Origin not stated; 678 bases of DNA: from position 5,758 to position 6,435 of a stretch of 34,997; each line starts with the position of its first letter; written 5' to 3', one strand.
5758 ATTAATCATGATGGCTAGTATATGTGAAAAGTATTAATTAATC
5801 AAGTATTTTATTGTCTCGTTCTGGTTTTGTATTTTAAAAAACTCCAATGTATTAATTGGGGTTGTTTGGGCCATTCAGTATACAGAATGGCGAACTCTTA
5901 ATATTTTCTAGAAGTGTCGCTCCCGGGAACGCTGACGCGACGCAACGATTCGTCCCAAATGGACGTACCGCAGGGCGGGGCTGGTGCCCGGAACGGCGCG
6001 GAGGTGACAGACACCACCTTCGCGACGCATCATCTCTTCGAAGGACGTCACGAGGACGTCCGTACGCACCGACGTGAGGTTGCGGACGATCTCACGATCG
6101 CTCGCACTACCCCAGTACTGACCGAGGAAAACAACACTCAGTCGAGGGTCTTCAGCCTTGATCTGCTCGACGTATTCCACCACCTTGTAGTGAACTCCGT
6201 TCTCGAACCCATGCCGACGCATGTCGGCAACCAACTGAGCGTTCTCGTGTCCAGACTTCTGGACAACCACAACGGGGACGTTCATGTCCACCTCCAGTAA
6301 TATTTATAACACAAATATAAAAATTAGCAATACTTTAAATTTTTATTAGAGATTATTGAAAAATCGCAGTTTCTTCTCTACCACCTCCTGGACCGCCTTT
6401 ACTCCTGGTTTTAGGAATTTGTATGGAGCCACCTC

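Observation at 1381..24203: Four compositionally foreign, SD-led single-gene cassettes scattered through intergenic spacers of an SD-less host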

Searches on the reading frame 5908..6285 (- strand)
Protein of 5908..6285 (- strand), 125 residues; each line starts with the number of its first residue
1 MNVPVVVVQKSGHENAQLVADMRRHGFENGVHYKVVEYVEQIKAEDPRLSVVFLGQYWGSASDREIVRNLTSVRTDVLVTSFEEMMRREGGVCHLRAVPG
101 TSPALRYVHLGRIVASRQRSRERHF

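Call 14: search_protein_families(library=pfam, proteins=[window:5908-6285:-], max_evalue=1)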
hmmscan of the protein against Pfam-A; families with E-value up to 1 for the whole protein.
window:5908-6285:- (125 aa): 1 family
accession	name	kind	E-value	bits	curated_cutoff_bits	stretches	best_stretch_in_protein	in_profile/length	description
PF18832.6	LPD18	-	0.17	12.5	26.8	1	2-45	45-84/86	Large polyvalent protein-associated domain 18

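Call 15: search_protein_families(library=phrogs, proteins=[window:5908-6285:-], max_evalue=1)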
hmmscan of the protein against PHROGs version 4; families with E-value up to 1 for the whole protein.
window:5908-6285:- (125 aa): 0 families

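Call 27: find_homologous_proteins(query=window:5908-6285:-, max_evalue=0.01)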
Query window:5908-6285:- (125 aa): 2 proteins with E <= 0.01 among 23 candidates.
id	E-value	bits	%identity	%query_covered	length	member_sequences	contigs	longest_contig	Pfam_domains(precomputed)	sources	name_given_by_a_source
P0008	1.8e-76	271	100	100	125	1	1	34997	-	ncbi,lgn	-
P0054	2.0e-49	184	67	100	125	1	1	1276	-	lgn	-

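Call 29: search_dna_similar(query=window:5908-6285:-, collection=phages, mode=protein, max_evalue=0.1)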
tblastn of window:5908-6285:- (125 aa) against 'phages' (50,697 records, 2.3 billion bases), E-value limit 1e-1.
No match.

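Call 67: search_protein_families(library=padloc, proteins=[window:5908-6285:-, L015:3225-3524:-], max_evalue=1)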
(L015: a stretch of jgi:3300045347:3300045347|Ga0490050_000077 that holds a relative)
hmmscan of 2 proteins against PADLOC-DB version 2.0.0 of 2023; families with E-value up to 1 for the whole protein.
window:5908-6285:- (125 aa): 0 families

L015:3225-3524:- (99 aa): 0 families

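Call 68: search_protein_families(library=pfam, proteins=[L015:3225-3524:-, L001:10585-10845:+, L001:10931-11110:+, L001:11256-11639:+, L001:11793-12080:+], max_evalue=0.1)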
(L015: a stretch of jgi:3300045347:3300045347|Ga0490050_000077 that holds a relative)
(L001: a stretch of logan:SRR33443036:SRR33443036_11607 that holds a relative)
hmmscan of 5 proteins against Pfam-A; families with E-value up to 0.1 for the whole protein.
L015:3225-3524:- (99 aa): 0 families

L001:10585-10845:+ (86 aa): 0 families

L001:10931-11110:+ (59 aa): 0 families

L001:11256-11639:+ (127 aa): 2 families
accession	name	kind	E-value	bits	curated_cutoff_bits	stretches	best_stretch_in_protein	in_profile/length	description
PF03176.21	MMPL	-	0.0072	15.7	20.5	1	55-93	261-299/333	MMPL family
PF17369.7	DUF5391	-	0.043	14.4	25.7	1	8-88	8-89/135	Family of unknown function (DUF5391)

L001:11793-12080:+ (95 aa): 1 family
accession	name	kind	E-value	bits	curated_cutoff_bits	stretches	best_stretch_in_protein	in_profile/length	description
PF07966.17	A1_Propeptide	-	0.067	13.6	20.5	0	38-55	6-23/27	A1 Propeptide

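Call 82: find_encoding_contigs(protein=P0054, flank=8000, max_places=5)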
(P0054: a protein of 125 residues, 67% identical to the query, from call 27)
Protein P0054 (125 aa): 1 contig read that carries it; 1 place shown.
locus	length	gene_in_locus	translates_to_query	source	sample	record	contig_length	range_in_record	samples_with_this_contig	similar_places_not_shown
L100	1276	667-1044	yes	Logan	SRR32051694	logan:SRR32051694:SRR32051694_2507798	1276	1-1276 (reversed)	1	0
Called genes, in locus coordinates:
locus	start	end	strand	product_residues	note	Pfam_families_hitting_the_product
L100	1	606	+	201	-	?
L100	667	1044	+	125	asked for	-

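Call 85: predict_structure(alignment_id=A4)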
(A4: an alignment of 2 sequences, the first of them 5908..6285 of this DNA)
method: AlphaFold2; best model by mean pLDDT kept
length: 125 residues; sequences in the alignment: 2
mean_pLDDT: 45.5   pTM: 0.37
mean pLDDT of the five models: 45.5, 41.4, 41.1, 41.1, 37.7
residues with pLDDT >= 90: 0; 70-90: 0; 50-70: 54; < 50: 71
segments of 3 or more residues with pLDDT < 50: 1-4, 10-14, 28-31, 35-41, 56-61, 83-125
pLDDT, mean of each block of 10 residues (from residue 1): 49 53 52 47 53 51 54 56 47 31 30 30 33
secondary structure, 60 per line:
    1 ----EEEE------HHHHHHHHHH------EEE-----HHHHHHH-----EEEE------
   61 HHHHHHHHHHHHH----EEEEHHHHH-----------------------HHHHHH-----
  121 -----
elements in order: E5-8 H15-24 E31-33 H39-45 E51-54 H61-73 E78-81 H82-86 H110-115
